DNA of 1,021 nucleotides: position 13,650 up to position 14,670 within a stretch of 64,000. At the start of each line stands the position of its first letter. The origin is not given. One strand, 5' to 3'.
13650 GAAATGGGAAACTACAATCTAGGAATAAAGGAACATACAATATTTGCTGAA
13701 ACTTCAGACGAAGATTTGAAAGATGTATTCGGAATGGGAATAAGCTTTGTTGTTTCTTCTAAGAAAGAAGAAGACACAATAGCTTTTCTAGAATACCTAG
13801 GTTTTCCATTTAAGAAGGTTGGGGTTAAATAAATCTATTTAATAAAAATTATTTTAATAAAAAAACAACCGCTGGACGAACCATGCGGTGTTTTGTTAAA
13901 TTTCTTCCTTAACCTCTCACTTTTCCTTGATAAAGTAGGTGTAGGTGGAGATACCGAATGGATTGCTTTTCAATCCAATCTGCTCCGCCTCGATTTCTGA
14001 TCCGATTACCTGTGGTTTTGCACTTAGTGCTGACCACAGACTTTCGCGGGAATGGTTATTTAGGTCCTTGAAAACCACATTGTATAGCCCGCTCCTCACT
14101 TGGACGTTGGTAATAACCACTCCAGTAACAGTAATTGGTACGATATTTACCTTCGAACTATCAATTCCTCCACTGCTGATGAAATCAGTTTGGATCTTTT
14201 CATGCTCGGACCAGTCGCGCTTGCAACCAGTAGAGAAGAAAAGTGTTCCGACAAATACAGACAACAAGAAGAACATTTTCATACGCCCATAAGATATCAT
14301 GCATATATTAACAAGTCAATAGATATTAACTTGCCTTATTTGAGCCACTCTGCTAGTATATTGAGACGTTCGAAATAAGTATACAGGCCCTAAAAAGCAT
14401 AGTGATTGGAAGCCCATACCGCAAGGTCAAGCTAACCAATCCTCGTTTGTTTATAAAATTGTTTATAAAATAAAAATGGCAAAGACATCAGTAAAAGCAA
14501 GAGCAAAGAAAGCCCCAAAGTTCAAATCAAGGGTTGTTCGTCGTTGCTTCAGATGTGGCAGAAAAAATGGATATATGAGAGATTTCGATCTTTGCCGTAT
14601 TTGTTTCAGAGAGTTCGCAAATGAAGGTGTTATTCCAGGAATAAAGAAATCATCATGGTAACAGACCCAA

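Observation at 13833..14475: Antisense, GC-richer lipoprotein gene inserted between rplE and rpsN inside the spc ribosomal operon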

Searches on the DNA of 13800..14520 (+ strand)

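Call 22: search_rna_families(source=window, start=13800, end=14520, threshold=evalue, max_evalue=10, show_alignments=3)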
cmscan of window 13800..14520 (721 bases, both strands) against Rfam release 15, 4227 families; matches with E-value up to 10: 1.
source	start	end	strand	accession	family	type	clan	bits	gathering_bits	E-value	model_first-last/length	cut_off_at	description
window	14026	14100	-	RF00009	RNaseP_nuc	Gene; ribozyme;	CL00002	9.3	28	2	1-301/301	no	Nuclear RNase P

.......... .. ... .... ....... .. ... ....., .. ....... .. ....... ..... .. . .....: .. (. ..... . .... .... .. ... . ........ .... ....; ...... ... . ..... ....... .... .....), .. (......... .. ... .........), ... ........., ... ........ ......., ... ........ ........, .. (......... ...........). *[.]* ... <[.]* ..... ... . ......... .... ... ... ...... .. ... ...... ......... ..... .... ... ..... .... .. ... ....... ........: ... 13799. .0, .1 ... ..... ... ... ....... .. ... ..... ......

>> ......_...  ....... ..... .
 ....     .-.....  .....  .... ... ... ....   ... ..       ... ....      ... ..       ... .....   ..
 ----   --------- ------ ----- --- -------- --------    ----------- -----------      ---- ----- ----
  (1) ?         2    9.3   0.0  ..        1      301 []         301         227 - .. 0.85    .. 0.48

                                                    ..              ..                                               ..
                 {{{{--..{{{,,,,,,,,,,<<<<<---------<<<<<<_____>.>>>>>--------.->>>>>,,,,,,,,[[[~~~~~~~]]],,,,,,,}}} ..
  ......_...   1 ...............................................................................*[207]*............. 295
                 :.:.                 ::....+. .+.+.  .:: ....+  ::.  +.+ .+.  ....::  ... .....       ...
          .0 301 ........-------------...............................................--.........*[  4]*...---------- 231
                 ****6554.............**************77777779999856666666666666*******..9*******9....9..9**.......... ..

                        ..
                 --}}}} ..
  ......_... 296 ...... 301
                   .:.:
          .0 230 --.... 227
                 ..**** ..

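Call 58: build_rna_model(alignment_id=A3, structure=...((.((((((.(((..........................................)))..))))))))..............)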
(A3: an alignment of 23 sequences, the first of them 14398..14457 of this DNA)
Model R1 built from alignment A3 (23 sequences, 85 columns); structure: as given.
model positions 65; base pairs 11; branch points 0; effective number of sequences 9.51; information 0.863 bits per position. Calibrated on 0.2 Mb of random sequence (short: E-values are rough).
structure used (alignment columns):
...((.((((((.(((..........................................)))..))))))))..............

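Call 59: search_with_rna_model(model_id=R1, sources=[window, L001, L002, L004, L005, L006, L007, L008, L009, L010, L011, L012, L013, L014, L015, L016, L017, L018, L019, L020, L021, L022, L023, L024, L025, L026, L027, L028, L029, L030, L031, L032, L033, L034, L035, L036, L037, L038, L039, L121], max_evalue=1)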
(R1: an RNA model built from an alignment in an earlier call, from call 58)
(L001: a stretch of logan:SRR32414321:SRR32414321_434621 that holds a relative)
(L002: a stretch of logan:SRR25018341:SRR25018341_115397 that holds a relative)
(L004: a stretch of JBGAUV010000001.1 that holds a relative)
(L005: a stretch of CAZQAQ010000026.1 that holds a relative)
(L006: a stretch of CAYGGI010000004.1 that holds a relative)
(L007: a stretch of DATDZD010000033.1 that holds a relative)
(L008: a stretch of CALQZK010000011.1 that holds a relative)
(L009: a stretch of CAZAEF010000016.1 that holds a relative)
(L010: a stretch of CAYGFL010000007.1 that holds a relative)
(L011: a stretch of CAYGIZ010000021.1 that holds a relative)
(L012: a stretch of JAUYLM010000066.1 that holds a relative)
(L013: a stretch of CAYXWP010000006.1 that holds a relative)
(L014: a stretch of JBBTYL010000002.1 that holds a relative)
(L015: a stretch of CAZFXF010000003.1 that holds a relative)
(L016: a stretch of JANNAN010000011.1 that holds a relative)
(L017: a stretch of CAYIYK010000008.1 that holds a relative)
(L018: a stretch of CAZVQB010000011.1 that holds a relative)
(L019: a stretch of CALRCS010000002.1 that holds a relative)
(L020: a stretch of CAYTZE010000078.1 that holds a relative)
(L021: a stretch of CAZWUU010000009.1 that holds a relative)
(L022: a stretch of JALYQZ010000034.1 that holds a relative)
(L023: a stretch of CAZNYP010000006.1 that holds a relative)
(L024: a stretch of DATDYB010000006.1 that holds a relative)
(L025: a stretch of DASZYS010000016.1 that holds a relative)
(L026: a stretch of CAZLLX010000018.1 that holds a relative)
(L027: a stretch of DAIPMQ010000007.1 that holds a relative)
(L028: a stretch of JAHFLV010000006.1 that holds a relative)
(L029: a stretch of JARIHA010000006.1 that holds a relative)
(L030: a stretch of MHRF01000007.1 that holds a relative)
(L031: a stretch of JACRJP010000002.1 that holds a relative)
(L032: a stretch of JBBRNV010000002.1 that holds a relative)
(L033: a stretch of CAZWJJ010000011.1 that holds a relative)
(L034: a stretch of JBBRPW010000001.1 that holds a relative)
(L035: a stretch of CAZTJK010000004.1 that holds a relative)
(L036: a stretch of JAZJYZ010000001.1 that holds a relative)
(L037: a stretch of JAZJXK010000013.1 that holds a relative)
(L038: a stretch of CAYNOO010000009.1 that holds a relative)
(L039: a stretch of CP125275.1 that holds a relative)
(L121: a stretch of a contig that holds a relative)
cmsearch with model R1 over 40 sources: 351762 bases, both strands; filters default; matches with E-value up to 1: 22.
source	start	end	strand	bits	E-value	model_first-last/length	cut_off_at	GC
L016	4634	4700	+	76.3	3.5e-15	1-65/65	no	0.37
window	14398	14457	+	71.3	5.7e-14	1-65/65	no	0.42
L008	4628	4687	+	71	6.8e-14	1-65/65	no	0.38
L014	5041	5100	+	70.9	7.3e-14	1-65/65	no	0.42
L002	471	530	-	69.9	1.3e-13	1-65/65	no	0.43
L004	4642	4701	+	67.4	5.1e-13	1-65/65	no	0.4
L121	274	345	+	67.4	5.4e-13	1-65/65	no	0.4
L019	7385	7445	+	67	6.7e-13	1-65/65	no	0.44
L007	4029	4100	+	66.7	7.7e-13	1-65/65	no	0.44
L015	5275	5334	+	66.5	8.5e-13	1-65/65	no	0.42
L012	4453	4529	+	66.4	9.2e-13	1-65/65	no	0.45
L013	4634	4704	+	65.9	1.2e-12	1-65/65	no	0.37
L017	4692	4757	+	65.2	1.8e-12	1-65/65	no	0.38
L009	4626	4685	+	65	2e-12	1-65/65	no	0.42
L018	4694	4759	+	64.8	2.2e-12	1-65/65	no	0.39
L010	5645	5705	+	64.8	2.2e-12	1-65/65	no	0.38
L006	5310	5380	+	64.1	3.2e-12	1-65/65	no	0.45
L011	5180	5239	+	63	6.1e-12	1-65/65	no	0.38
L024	5760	5818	+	55.4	4.4e-10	1-65/65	no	0.39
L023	8063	8127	+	54.8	6.1e-10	1-65/65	no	0.4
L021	5237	5306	+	51.2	4.6e-09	1-65/65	no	0.37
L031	4679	4762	+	44.5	2e-07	1-65/65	no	0.44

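Call 67: search_with_rna_model(model_id=R1, source=L170, filters=off, max_evalue=10, show_alignments=4)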
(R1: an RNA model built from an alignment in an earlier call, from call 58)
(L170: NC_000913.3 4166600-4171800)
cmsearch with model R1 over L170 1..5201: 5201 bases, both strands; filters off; matches with E-value up to 10: 1.
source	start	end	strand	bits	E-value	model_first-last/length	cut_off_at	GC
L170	1482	1532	-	12.5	0.18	1-65/65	no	0.49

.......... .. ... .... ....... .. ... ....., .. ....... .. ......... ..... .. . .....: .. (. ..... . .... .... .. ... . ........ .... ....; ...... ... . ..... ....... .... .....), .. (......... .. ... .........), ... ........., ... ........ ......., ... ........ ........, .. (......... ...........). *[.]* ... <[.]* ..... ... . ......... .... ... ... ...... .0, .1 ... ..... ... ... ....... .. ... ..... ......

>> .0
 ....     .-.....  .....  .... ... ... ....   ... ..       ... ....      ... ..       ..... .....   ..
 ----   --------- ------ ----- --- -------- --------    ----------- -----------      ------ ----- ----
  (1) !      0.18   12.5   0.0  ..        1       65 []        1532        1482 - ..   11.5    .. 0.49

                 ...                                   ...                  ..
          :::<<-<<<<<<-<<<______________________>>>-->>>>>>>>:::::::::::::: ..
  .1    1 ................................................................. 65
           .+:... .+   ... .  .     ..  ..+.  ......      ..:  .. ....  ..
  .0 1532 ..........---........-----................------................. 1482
